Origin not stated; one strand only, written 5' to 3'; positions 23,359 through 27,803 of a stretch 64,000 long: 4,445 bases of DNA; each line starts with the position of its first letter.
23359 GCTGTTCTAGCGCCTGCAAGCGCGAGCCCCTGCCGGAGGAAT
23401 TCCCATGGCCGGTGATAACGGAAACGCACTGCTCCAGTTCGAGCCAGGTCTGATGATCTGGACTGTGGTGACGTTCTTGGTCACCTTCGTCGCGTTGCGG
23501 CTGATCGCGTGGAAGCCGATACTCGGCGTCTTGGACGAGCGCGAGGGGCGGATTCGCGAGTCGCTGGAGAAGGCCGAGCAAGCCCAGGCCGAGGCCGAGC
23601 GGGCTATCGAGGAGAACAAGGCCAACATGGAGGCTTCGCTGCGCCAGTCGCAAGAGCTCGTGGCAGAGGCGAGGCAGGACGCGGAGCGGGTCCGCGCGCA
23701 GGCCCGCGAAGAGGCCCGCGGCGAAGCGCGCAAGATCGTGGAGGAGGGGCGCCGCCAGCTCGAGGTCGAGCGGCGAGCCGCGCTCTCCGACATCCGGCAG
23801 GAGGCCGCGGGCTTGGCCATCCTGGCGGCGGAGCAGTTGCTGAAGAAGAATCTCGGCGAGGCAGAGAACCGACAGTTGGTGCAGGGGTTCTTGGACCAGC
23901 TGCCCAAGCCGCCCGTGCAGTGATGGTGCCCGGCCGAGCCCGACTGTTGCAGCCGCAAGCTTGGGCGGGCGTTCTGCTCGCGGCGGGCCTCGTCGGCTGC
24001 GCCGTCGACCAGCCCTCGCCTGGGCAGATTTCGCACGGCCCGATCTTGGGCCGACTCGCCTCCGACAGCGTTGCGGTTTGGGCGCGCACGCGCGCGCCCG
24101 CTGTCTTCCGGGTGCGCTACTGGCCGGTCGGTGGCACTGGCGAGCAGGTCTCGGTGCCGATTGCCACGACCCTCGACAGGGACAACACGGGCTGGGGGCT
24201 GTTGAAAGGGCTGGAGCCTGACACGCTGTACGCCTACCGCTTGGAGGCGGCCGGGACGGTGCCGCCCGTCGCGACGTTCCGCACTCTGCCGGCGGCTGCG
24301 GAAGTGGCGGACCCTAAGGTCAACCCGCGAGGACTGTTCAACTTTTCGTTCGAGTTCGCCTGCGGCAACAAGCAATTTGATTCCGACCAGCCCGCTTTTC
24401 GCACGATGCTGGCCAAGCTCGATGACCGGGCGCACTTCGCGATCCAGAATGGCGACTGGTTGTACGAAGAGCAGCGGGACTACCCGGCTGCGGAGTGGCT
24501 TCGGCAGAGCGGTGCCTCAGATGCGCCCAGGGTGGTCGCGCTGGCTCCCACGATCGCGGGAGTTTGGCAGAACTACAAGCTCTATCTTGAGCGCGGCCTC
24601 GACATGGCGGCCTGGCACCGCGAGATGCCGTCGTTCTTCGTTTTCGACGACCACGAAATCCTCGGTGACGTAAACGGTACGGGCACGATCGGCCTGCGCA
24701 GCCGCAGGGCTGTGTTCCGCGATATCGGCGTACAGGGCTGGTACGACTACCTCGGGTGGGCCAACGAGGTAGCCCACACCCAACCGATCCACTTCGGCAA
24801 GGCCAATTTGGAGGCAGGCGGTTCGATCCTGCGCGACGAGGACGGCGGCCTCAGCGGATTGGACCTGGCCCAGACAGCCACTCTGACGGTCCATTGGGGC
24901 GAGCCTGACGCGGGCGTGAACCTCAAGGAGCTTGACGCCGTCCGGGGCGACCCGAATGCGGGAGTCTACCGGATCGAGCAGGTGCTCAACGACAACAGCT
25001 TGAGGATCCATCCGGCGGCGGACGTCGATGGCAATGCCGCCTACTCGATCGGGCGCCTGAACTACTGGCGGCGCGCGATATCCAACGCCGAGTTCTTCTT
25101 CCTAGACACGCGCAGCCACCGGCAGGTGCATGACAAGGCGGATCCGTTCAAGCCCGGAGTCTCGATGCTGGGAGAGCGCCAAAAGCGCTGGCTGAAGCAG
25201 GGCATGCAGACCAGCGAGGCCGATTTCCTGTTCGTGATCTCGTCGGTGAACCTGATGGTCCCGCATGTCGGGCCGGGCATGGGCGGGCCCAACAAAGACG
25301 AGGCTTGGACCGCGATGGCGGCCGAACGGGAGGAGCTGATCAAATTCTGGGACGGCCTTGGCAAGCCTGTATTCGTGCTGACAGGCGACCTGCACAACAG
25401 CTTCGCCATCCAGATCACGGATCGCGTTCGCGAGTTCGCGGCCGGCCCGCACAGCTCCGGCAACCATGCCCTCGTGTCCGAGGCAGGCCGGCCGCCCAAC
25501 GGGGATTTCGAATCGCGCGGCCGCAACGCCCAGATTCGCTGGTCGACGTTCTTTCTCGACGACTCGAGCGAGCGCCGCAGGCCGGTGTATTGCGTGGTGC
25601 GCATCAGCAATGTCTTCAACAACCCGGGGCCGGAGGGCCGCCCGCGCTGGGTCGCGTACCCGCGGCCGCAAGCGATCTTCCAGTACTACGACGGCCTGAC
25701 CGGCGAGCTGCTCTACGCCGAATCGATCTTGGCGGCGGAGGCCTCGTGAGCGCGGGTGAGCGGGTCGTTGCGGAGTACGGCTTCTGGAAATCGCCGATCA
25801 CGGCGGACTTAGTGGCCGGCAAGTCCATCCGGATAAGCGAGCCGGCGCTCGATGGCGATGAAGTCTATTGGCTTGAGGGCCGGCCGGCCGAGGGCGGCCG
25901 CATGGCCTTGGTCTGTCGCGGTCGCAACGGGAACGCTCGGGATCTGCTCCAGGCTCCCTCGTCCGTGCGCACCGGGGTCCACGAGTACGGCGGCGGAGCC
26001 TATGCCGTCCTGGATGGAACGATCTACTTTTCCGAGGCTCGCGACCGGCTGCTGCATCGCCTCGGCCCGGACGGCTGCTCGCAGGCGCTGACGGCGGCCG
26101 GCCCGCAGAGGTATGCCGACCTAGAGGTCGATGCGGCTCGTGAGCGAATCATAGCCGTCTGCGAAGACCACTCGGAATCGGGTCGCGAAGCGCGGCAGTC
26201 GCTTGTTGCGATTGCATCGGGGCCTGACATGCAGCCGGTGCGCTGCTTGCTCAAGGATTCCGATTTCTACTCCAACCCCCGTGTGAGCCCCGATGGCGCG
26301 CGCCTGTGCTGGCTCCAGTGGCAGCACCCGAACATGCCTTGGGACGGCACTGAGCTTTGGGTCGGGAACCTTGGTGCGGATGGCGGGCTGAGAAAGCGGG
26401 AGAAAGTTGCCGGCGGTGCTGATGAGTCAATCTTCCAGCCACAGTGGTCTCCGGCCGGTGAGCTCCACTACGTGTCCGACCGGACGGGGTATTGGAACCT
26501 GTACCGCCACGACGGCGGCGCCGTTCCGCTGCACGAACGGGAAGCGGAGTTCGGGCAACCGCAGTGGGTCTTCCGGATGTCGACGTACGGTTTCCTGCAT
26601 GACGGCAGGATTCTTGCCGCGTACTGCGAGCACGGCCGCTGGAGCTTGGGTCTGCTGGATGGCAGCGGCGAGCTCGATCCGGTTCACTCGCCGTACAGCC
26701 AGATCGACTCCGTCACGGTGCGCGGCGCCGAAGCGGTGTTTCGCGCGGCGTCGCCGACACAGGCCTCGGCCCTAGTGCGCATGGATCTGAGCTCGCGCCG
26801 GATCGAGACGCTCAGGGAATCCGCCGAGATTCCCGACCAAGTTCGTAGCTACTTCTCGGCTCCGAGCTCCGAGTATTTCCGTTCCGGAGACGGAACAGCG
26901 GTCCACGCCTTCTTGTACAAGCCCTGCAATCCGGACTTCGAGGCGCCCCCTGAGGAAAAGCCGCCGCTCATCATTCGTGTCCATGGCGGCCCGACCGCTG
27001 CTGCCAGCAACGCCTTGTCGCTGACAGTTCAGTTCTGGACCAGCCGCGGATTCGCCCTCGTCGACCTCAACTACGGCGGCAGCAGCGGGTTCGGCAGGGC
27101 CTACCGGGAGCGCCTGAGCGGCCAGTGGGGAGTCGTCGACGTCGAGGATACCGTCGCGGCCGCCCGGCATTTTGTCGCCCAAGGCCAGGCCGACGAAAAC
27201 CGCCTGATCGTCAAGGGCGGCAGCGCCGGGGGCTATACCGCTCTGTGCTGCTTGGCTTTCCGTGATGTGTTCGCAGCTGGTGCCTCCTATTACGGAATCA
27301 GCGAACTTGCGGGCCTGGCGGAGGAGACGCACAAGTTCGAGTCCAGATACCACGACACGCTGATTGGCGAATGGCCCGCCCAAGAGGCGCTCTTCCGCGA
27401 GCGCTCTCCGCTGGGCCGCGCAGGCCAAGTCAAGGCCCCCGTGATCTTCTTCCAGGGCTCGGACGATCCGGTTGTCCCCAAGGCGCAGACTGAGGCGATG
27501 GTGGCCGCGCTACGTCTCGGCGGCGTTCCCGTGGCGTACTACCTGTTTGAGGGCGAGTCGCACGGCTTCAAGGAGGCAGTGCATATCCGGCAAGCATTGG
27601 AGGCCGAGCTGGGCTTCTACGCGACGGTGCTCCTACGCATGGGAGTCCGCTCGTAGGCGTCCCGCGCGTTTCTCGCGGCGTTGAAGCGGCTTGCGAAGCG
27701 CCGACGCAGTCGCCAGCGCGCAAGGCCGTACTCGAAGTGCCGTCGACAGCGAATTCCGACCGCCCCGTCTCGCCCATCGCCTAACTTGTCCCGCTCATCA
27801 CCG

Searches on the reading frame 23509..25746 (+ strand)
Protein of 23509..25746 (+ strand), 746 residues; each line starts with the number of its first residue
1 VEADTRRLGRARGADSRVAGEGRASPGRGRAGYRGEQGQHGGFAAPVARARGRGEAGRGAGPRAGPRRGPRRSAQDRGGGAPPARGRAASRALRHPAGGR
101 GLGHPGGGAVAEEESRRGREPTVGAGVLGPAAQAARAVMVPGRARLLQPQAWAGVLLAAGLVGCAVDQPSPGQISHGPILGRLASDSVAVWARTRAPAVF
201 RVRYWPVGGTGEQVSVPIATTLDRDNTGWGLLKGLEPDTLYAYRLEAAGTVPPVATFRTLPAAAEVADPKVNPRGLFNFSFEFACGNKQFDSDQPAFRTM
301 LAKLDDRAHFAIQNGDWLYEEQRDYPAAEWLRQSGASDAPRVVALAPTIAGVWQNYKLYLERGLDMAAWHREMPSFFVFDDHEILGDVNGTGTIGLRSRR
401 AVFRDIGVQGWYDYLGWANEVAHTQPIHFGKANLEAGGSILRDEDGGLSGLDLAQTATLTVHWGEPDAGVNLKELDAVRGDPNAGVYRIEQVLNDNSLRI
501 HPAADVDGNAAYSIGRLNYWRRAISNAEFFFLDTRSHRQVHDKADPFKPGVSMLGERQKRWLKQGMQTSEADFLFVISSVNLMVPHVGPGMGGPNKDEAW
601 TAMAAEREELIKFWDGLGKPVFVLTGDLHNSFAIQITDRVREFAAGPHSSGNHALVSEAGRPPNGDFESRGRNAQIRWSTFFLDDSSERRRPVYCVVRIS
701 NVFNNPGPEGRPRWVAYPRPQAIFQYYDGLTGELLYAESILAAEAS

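Call 17: search_protein_families(library=pfam, proteins=[window:23509-25746:+], max_evalue=0.001)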
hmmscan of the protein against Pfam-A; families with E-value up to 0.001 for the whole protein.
window:23509-25746:+ (746 aa): 3 families
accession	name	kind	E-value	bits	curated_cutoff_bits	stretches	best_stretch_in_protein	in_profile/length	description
PF09423.15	PhoD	-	1.5e-26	93.8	27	2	526-653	153-296/343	PhoD-like phosphatase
PF25077.1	DUF7800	-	0.0006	20.4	27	0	174-249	4-73/89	Domain of unknown function (DUF7800)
PF16655.11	PhoD_N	-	0.0007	20.5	30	0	180-259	5-90/90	PhoD-like phosphatase, N-terminal domain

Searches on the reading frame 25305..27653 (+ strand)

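Call 17: search_protein_families(library=pfam, proteins=[window:25305-27653:+], max_evalue=0.001)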
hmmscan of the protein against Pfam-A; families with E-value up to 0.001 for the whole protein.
window:25305-27653:+ (783 aa): 5 families
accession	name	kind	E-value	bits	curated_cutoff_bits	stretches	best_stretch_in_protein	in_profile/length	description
PF00326.27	Peptidase_S9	-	2.9e-42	145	22.6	1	571-776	3-210/213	Prolyl oligopeptidase family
PF20434.5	BD-FAE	-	8.9e-10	38.9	26.8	1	550-736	10-215/215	BD-FAE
PF01738.24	DLH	-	1.5e-07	31.6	21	1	613-758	77-191/217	Dienelactone hydrolase family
PF07859.19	Abhydrolase_3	-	0.0001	22.6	25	1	613-755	49-208/210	alpha/beta hydrolase fold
PF12146.15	Hydrolase_4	-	0.00051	19.9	27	0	705-738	186-219/239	Serine aminopeptidase, S33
